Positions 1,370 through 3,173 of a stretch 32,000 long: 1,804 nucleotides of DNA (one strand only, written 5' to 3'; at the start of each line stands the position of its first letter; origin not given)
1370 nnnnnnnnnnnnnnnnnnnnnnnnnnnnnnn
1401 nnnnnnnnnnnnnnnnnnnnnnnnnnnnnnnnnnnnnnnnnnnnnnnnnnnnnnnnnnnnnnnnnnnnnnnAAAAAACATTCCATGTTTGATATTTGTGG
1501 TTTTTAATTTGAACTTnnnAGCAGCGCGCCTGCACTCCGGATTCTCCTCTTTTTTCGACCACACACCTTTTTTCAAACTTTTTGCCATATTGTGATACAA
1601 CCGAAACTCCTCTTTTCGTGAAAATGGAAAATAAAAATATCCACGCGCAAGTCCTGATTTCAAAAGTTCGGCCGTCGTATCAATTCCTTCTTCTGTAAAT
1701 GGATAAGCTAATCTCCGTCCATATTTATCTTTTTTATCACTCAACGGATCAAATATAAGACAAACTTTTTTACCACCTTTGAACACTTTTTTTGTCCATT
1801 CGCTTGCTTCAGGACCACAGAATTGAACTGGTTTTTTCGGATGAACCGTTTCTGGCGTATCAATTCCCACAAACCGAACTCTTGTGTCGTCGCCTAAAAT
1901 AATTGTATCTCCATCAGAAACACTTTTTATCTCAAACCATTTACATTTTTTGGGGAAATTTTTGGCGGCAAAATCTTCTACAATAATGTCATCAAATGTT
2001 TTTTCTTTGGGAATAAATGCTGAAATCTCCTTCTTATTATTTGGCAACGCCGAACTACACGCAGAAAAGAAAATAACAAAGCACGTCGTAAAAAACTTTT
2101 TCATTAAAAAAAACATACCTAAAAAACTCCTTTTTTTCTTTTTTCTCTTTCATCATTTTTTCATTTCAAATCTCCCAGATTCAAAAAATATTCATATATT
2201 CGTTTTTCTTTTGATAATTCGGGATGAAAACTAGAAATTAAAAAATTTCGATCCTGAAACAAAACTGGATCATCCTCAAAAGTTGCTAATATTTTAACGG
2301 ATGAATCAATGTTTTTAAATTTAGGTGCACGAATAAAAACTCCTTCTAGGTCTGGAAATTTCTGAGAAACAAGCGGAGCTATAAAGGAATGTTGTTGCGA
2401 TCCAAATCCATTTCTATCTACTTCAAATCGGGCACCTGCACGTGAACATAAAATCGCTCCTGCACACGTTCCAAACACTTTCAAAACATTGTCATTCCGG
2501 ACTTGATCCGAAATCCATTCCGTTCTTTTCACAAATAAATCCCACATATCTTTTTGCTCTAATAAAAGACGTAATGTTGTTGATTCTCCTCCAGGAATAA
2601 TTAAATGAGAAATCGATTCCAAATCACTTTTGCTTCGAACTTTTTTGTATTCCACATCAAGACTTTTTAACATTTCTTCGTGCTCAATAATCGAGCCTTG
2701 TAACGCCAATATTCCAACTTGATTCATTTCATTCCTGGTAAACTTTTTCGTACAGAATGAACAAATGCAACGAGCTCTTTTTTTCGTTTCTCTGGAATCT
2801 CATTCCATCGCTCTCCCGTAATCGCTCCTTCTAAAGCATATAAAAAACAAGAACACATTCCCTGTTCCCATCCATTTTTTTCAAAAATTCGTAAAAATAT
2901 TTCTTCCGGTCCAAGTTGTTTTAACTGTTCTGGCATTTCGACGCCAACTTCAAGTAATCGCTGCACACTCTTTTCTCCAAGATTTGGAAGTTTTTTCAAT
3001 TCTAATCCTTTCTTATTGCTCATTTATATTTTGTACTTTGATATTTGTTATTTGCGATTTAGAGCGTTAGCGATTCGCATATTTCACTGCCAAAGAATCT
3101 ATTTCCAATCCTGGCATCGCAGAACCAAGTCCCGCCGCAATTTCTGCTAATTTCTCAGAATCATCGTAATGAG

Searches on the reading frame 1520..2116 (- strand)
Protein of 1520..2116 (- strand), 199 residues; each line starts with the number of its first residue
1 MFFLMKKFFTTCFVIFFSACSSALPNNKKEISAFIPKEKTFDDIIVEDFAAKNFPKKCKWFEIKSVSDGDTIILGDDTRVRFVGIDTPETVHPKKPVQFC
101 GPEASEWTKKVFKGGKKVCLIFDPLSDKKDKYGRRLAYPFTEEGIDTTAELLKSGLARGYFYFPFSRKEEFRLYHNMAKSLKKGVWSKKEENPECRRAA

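Call 60: search_protein_families(library=pfam, proteins=[window:1520-2116:-], max_evalue=0.01)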
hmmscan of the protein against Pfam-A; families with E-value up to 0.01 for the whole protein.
window:1520-2116:- (199 aa): 1 family
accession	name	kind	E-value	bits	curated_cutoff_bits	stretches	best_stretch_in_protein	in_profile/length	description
PF00565.23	SNase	-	4.5e-21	75.7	21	1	79-188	1-107/107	Staphylococcal nuclease homologue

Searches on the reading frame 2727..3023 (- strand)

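Call 60: search_protein_families(library=pfam, proteins=[window:2727-3023:-], max_evalue=0.01)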
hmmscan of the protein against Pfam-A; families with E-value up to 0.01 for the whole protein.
window:2727-3023:- (99 aa): 2 families
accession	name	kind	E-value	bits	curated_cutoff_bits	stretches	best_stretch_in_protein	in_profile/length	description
PF04994.19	TfoX_C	-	1.4e-18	67.2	23.1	1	8-86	4-79/81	TfoX C-terminal domain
PF11731.14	Cdd1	-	4.5e-08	33.6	25.5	1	6-67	5-64/86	Pathogenicity locus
